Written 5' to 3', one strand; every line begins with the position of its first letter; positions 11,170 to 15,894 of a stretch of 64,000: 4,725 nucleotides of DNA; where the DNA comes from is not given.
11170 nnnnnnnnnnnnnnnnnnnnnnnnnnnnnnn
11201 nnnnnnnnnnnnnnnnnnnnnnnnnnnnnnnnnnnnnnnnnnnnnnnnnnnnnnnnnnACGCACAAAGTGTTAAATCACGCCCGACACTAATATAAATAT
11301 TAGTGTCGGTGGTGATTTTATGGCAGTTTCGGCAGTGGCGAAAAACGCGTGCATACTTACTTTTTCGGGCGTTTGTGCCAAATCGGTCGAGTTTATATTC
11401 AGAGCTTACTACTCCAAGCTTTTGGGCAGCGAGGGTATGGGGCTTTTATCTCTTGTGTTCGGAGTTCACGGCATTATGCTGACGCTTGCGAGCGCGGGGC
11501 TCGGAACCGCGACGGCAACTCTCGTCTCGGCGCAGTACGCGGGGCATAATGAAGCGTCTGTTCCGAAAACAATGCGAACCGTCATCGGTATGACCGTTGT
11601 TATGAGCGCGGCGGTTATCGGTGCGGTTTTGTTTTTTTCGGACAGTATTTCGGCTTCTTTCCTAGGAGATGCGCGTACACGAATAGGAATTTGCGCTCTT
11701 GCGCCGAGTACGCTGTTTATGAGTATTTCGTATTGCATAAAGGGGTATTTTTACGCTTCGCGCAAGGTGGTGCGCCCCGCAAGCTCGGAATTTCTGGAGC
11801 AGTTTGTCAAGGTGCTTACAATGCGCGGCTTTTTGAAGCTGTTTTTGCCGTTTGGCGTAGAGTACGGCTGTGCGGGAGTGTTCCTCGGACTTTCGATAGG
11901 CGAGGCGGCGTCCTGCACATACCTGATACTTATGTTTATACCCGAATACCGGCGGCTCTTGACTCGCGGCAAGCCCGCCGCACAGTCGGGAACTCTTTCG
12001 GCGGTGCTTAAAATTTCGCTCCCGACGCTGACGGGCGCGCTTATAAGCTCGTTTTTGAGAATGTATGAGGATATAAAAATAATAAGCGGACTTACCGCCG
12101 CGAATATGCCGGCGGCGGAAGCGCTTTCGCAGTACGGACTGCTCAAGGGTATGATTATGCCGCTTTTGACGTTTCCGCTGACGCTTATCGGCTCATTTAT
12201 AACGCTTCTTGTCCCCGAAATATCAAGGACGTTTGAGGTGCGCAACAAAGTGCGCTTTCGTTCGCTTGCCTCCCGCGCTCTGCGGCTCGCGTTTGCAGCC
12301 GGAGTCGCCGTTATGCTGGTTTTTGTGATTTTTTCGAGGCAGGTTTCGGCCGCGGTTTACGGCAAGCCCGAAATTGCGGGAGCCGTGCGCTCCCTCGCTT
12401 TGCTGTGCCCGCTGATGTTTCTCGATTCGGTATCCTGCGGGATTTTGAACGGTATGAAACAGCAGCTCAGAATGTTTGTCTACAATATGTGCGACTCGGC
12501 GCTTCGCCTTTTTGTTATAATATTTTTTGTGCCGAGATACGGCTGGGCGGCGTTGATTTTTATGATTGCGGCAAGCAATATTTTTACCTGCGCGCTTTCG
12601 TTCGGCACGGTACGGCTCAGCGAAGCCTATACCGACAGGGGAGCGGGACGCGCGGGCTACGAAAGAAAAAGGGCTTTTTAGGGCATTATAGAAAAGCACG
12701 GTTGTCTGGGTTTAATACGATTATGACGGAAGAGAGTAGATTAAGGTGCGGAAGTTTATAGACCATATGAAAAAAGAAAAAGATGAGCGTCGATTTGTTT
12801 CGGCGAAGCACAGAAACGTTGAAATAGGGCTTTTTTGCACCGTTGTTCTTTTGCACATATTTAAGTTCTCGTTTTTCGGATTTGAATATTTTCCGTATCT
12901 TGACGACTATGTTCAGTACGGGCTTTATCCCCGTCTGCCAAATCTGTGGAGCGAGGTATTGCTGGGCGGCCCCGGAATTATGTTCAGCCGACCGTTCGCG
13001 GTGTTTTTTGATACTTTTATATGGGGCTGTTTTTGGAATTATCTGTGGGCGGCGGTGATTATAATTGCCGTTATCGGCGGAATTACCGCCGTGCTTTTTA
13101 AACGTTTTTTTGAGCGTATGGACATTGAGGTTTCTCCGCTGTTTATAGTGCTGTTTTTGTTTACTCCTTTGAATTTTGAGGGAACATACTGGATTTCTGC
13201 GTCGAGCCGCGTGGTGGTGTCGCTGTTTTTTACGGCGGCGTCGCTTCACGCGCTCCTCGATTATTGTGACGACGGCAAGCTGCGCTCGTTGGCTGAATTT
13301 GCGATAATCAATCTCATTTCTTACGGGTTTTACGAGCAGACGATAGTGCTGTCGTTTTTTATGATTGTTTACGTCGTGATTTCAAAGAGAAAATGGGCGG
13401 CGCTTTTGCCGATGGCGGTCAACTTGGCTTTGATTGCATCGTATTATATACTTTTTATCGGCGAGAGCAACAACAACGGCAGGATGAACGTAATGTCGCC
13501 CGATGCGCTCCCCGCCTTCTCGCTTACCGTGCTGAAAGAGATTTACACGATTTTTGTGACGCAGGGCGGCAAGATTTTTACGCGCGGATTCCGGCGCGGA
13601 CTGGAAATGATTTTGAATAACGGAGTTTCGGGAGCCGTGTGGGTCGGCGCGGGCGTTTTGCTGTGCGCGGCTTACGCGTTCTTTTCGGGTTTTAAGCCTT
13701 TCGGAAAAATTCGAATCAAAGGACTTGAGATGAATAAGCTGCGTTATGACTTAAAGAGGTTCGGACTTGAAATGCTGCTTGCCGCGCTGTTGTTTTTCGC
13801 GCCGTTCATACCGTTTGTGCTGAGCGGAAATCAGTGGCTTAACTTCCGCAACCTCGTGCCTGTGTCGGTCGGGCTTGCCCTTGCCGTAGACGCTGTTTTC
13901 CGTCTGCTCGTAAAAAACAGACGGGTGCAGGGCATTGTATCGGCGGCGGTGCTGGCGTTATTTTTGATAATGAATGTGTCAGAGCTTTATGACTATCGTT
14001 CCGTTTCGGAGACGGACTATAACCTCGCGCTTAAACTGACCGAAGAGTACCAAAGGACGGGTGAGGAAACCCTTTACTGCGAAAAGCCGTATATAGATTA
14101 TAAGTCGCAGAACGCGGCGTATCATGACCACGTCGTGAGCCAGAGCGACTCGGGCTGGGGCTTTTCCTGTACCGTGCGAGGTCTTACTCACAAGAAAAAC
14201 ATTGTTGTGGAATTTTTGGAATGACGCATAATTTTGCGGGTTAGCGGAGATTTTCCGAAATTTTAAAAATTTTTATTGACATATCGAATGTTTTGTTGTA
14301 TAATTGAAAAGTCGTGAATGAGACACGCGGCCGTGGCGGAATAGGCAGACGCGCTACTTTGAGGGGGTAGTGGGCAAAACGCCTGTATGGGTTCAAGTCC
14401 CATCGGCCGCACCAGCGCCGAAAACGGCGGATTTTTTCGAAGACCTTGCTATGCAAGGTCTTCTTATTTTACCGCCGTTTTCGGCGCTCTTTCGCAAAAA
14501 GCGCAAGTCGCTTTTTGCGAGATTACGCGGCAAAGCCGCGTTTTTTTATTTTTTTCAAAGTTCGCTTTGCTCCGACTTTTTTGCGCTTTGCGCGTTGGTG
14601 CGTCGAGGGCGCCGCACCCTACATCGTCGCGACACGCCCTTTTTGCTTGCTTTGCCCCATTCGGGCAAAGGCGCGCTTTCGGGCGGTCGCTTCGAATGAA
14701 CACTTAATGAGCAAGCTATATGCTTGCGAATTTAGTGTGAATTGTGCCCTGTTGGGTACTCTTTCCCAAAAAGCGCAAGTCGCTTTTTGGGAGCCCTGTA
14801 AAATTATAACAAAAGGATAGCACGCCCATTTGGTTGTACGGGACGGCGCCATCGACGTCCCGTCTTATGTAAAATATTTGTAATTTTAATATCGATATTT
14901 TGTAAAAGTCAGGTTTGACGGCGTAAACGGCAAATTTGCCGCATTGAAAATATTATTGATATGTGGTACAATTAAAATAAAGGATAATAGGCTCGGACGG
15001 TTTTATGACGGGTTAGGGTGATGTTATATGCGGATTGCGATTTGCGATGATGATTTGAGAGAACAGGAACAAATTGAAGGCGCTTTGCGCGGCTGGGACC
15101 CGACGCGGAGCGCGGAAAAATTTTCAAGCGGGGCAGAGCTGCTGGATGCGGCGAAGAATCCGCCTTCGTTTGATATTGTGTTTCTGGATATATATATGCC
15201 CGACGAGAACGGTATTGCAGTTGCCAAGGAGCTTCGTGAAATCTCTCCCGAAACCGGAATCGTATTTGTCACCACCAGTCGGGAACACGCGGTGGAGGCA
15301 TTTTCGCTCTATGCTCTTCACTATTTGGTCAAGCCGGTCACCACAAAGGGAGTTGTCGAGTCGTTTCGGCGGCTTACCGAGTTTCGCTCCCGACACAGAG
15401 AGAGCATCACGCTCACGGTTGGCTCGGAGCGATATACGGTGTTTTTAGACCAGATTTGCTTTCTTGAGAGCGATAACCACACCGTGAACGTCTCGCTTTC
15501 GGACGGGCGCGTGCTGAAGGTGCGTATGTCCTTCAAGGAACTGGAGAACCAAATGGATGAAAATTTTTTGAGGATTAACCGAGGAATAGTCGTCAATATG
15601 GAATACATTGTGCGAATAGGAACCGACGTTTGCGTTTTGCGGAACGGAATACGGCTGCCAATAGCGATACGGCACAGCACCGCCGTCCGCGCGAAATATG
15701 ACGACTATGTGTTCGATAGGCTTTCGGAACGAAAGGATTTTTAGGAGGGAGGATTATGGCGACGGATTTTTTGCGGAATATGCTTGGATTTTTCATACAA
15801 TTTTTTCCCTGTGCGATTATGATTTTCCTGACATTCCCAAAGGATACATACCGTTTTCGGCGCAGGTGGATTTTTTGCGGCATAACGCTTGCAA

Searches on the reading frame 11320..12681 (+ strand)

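Call 31: search_protein_families(library=pfam, proteins=[window:11320-12681:+], max_evalue=0.001)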
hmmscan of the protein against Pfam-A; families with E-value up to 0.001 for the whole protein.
window:11320-12681:+ (453 aa): 3 families
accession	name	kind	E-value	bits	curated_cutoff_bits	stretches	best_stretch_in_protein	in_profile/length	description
PF01554.23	MatE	-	2.5e-11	44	24.9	2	18-152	7-143/161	MatE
PF01943.22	Polysacc_synt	-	1.2e-10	41.7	28.2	1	6-304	1-273/274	Polysaccharide biosynthesis protein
PF03023.19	MurJ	-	0.00024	20.3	27.4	1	282-348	241-308/451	Lipid II flippase MurJ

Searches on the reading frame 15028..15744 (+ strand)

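Call 6: search_protein_families(library=pfam, proteins=[window:15028-15744:+], max_evalue=0.01)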
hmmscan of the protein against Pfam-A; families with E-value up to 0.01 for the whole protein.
window:15028-15744:+ (238 aa): 2 families
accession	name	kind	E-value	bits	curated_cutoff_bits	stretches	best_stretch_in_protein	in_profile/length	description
PF00072.30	Response_reg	-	2.4e-16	60.3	30.2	1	3-110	1-107/111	Response regulator receiver domain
PF04397.21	LytTR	-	2.1e-13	50.8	22.6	1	136-223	4-96/98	LytTr DNA-binding domain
